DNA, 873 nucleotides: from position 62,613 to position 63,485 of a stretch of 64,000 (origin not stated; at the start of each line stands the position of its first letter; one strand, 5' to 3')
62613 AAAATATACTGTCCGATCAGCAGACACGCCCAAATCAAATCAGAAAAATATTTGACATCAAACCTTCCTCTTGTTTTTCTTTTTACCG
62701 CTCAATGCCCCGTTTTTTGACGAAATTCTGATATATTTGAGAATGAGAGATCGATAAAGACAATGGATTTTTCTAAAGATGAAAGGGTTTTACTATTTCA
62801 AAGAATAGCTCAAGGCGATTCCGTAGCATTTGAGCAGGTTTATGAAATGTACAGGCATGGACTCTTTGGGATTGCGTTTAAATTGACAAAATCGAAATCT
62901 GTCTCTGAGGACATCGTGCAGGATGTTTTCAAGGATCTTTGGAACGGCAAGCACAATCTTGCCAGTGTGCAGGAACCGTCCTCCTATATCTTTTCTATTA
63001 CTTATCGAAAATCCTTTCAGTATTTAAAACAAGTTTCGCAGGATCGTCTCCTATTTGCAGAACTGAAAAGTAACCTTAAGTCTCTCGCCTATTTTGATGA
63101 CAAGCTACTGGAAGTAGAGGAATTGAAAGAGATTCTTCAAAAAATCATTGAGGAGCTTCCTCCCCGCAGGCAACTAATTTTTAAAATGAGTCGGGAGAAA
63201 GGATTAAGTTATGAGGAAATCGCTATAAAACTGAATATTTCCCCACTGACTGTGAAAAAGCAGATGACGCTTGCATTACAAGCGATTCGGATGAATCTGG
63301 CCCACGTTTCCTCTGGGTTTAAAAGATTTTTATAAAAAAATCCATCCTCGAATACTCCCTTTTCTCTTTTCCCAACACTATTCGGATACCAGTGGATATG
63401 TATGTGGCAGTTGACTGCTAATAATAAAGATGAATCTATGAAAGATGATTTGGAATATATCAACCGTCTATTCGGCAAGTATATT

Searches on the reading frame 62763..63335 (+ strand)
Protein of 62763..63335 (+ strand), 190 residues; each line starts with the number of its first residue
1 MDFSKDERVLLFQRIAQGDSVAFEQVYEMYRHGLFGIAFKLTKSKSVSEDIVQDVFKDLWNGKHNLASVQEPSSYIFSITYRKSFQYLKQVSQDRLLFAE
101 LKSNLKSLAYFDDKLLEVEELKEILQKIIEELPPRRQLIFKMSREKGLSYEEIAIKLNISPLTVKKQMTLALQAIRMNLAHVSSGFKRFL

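Call 10: find_encoding_contigs(protein=window:62763-63335:+, flank=10000, max_places=10)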
Protein window:62763-63335:+ (190 aa): 23 contigs read that carry it; 10 places shown.
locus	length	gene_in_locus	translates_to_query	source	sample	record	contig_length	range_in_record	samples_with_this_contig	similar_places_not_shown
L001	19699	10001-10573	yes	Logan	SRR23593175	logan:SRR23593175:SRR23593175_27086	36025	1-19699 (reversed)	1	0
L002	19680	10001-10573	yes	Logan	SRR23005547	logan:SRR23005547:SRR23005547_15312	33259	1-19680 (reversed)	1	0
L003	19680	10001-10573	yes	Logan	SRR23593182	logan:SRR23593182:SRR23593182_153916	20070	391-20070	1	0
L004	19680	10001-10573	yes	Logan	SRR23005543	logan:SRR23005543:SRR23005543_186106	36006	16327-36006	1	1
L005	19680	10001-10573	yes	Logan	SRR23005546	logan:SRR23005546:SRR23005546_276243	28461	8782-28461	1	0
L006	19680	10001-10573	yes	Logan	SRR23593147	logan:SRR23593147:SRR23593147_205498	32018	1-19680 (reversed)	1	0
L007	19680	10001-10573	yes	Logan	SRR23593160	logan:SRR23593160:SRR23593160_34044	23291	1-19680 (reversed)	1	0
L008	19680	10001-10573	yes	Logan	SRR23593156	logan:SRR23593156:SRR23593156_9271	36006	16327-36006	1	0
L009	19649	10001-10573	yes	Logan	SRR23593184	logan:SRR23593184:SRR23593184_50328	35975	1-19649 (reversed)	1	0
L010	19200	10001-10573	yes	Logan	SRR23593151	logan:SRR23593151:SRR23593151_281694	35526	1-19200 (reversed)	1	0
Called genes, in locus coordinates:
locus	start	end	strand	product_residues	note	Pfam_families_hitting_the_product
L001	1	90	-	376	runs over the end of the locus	PF00926:DHBP_synthase, PF00925:GTP_cyclohydro2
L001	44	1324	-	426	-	PF13692:Glyco_trans_1_4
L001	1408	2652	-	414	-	PF00534:Glycos_transf_1 (weak), PF13692:Glyco_trans_1_4, PF13524:Glyco_trans_1_2 (weak)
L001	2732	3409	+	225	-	PF00005:ABC_tran, PF02463:SMC_N (weak), PF13304:AAA_21 (faint)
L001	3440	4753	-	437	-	PF00875:DNA_photolyase, PF03441:FAD_binding_7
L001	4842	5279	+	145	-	-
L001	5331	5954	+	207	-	PF02630:SCO1-SenC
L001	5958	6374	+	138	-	PF13442:Cytochrome_CBB3 (weak), PF00034:Cytochrom_C (weak)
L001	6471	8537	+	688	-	PF13585:CHU_C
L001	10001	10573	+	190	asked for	PF07638:Sigma70_ECF (faint), PF04542:Sigma70_r2 (weak), PF08281:Sigma70_r4_2, PF04545:Sigma70_r4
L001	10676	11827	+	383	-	PF04773:FecR, PF16344:FecR_C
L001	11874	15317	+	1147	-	PF07660:STN, PF13620:CarboxypepD_reg, PF13715:CarbopepD_reg_2, PF07715:Plug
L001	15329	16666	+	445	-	PF14322:SusD-like_3, PF07980:SusD_RagB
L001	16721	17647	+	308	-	PF02469:Fasciclin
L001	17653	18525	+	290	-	-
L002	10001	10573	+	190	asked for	PF07638:Sigma70_ECF (faint), PF04542:Sigma70_r2 (weak), PF08281:Sigma70_r4_2, PF04545:Sigma70_r4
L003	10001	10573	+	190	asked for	PF07638:Sigma70_ECF (faint), PF04542:Sigma70_r2 (weak), PF08281:Sigma70_r4_2, PF04545:Sigma70_r4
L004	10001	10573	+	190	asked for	PF07638:Sigma70_ECF (faint), PF04542:Sigma70_r2 (weak), PF08281:Sigma70_r4_2, PF04545:Sigma70_r4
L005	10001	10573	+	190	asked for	PF07638:Sigma70_ECF (faint), PF04542:Sigma70_r2 (weak), PF08281:Sigma70_r4_2, PF04545:Sigma70_r4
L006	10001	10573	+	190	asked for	PF07638:Sigma70_ECF (faint), PF04542:Sigma70_r2 (weak), PF08281:Sigma70_r4_2, PF04545:Sigma70_r4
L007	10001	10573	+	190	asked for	PF07638:Sigma70_ECF (faint), PF04542:Sigma70_r2 (weak), PF08281:Sigma70_r4_2, PF04545:Sigma70_r4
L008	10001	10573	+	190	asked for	PF07638:Sigma70_ECF (faint), PF04542:Sigma70_r2 (weak), PF08281:Sigma70_r4_2, PF04545:Sigma70_r4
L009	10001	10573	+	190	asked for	PF07638:Sigma70_ECF (faint), PF04542:Sigma70_r2 (weak), PF08281:Sigma70_r4_2, PF04545:Sigma70_r4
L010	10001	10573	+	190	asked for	PF07638:Sigma70_ECF (faint), PF04542:Sigma70_r2 (weak), PF08281:Sigma70_r4_2, PF04545:Sigma70_r4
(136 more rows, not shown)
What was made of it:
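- On Type III TA antitoxin array: The downstream gene is an ECF sigma (Sigma70_r2/r4; call 10).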

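Call 14: find_related_loci(query=window:62763-63335:+, collection=genome_contigs, flank=10000)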
Query window:62763-63335:+ (190 aa) in genome_contigs; peptide patterns used: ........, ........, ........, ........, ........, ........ (x = any residue, [..] = any of these).
96 stretches matched a pattern; 6 encode a relative of the query (tblastn E <= 1e-3); 6 distinct loci.
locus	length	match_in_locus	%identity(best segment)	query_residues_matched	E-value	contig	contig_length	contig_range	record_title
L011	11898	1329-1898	79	1-190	1e-99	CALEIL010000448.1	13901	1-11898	MAG TPA_asm: uncultured Bacteroidetes bacterium isolate SRR6425777_bin.19_CONCOCT_v1.1_MAG genome assembly, contig: ERZ1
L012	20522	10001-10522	32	5-179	3e-23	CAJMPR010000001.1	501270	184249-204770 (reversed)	TPA_asm: uncultured bacterium isolate ERR1600605-bin.30 genome assembly, contig: NODE_7_length_501270_cov_61.575446, who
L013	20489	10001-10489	33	18-181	5e-20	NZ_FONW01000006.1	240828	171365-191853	Sunxiuqinia elliptica strain CGMCC 1.9156, whole genome shotgun sequence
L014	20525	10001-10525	32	4-182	1e-19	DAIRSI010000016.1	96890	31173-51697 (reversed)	MAG TPA_asm: Bacteroidaceae bacterium isolate CTOTU1902 NODE_45_length_96890_cov_39.655507, whole genome shotgun sequenc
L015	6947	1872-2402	32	11-186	2e-19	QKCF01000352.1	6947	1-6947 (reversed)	MAG: Sunxiuqinia sp. isolate SZUA-417 scaffold_47173, whole genome shotgun sequence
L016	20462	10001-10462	31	22-179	3e-19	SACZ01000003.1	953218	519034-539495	Prolixibacteraceae bacterium JC049 scaffold_2, whole genome shotgun sequence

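Call 20: find_homologous_proteins(query=window:62763-63335:+, max_evalue=1e-30)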
Query window:62763-63335:+ (190 aa): 11 proteins with E <= 1e-30 among 133 candidates.
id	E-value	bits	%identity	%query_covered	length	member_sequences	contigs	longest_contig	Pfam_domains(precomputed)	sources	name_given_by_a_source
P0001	1.3e-114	398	100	100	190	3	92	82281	PF07638.18,PF04545.23,PF04542.21,PF08281.19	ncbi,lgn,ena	-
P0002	8.4e-108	376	94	100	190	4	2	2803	PF07638.18,PF04545.23,PF04542.21,PF08281.19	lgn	-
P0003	6.6e-94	331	83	100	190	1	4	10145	PF07638.18,PF04545.23,PF04542.21,PF08281.19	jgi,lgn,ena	-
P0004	2.4e-89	316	79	100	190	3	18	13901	PF07638.18,PF04545.23,PF04542.21,PF08281.19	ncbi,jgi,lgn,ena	-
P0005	8.2e-70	252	65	98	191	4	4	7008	PF07638.18,PF04545.23,PF04542.21,PF08281.19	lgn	-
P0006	3.9e-69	250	63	98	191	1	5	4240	PF07638.18,PF00196.26,PF04545.23,PF04542.21,PF08281.19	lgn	-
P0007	4.9e-59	217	56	92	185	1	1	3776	PF07638.18,PF04545.23,PF04542.21,PF08281.19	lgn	-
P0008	2.2e-45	173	49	91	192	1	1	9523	PF04545.23,PF04542.21,PF08281.19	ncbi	-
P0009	2.2e-45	173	49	91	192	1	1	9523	PF04545.23,PF04542.21,PF08281.19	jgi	-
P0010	7.8e-42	161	42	94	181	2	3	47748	PF04545.23,PF04542.21,PF08281.19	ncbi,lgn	-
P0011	3.0e-31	127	37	93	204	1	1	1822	PF07638.18,PF04545.23,PF04542.21,PF08281.19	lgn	-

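Call 21: find_encoding_contigs(protein=P0002, flank=10000, max_places=6)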
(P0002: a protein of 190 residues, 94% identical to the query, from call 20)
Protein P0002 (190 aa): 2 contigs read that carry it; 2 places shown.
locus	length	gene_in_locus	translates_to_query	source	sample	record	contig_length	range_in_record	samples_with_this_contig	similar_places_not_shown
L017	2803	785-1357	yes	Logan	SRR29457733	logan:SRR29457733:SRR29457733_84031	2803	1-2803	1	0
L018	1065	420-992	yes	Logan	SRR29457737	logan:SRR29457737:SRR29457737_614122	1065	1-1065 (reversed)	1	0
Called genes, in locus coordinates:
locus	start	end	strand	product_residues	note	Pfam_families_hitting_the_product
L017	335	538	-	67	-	-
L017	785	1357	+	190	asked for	PF04542:Sigma70_r2, PF07638:Sigma70_ECF (weak), PF08281:Sigma70_r4_2, PF04545:Sigma70_r4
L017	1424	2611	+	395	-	PF04773:FecR, PF16344:FecR_C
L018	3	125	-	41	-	?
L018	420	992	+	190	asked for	PF04542:Sigma70_r2, PF07638:Sigma70_ECF (weak), PF08281:Sigma70_r4_2, PF04545:Sigma70_r4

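Call 22: find_encoding_contigs(protein=P0003, flank=10000, max_places=6)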
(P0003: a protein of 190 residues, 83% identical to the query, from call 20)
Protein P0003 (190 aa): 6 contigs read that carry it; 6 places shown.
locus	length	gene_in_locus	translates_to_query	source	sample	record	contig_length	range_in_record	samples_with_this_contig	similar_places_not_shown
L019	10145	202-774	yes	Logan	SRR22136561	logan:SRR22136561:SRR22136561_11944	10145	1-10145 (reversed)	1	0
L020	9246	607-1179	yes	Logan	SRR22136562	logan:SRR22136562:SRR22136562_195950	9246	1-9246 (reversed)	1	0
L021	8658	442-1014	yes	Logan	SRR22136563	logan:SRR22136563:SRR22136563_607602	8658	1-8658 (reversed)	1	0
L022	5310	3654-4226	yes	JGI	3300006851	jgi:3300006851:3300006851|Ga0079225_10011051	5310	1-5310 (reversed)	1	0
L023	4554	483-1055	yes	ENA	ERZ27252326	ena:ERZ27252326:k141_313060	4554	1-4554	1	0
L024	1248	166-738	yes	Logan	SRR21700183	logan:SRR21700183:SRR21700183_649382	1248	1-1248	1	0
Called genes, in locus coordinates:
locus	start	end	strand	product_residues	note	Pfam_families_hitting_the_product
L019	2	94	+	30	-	?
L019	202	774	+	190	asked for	PF07638:Sigma70_ECF (faint), PF04542:Sigma70_r2, PF08281:Sigma70_r4_2, PF04545:Sigma70_r4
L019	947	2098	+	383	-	PF04773:FecR, PF16344:FecR_C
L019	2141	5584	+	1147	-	PF07660:STN, PF13620:CarboxypepD_reg, PF13715:CarbopepD_reg_2, PF07715:Plug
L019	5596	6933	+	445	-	PF14322:SusD-like_3, PF07980:SusD_RagB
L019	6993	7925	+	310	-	PF02469:Fasciclin, PF16184:Cadherin_3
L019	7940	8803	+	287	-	-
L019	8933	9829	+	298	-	-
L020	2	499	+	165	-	?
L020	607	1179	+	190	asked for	PF07638:Sigma70_ECF (faint), PF04542:Sigma70_r2, PF08281:Sigma70_r4_2, PF04545:Sigma70_r4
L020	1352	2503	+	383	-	PF04773:FecR, PF16344:FecR_C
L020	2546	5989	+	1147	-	PF07660:STN, PF13620:CarboxypepD_reg, PF13715:CarbopepD_reg_2, PF07715:Plug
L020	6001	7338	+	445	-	PF14322:SusD-like_3, PF07980:SusD_RagB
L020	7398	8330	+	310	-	PF02469:Fasciclin, PF16184:Cadherin_3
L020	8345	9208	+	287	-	-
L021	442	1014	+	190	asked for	PF07638:Sigma70_ECF (faint), PF04542:Sigma70_r2, PF08281:Sigma70_r4_2, PF04545:Sigma70_r4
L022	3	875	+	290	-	?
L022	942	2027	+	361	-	PF00127:Copper-bind (weak)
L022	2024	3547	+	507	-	PF23500:DUF7133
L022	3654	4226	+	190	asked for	PF07638:Sigma70_ECF (faint), PF04542:Sigma70_r2, PF08281:Sigma70_r4_2, PF04545:Sigma70_r4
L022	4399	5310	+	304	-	?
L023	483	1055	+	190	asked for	PF07638:Sigma70_ECF (faint), PF04542:Sigma70_r2, PF08281:Sigma70_r4_2, PF04545:Sigma70_r4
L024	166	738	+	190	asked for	PF07638:Sigma70_ECF (faint), PF04542:Sigma70_r2, PF08281:Sigma70_r4_2, PF04545:Sigma70_r4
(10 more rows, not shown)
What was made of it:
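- In L022 the upstream gene ends 106 nt before sigma (call 22).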

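Call 44: list_cluster_members(proteins=[P0001, P0012, P0018])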
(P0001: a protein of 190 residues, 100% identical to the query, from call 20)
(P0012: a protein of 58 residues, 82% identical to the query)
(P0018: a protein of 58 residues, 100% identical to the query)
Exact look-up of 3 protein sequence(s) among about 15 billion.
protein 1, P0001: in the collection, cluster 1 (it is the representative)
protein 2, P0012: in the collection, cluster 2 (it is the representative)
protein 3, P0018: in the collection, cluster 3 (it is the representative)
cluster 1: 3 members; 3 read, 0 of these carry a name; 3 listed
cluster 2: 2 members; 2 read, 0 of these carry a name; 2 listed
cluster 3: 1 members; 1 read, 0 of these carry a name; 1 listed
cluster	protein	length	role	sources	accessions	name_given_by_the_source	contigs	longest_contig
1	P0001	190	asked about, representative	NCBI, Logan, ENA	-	-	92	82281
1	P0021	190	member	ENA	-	-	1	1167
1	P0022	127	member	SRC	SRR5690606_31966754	-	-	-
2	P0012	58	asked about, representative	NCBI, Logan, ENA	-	-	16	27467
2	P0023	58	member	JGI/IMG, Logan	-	-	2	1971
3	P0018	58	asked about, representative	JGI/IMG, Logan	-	-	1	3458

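Call 86: find_encoding_contigs(protein=P0021, flank=5000, max_places=5)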
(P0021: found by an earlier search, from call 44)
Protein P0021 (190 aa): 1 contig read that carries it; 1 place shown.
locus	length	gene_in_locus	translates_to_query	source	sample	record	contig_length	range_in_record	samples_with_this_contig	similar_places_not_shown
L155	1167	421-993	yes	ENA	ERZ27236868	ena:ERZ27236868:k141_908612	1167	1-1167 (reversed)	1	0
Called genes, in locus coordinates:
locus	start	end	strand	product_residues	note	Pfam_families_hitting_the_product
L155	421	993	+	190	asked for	PF07638:Sigma70_ECF (faint), PF04542:Sigma70_r2 (weak), PF08281:Sigma70_r4_2, PF04545:Sigma70_r4 (weak)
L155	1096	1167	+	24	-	?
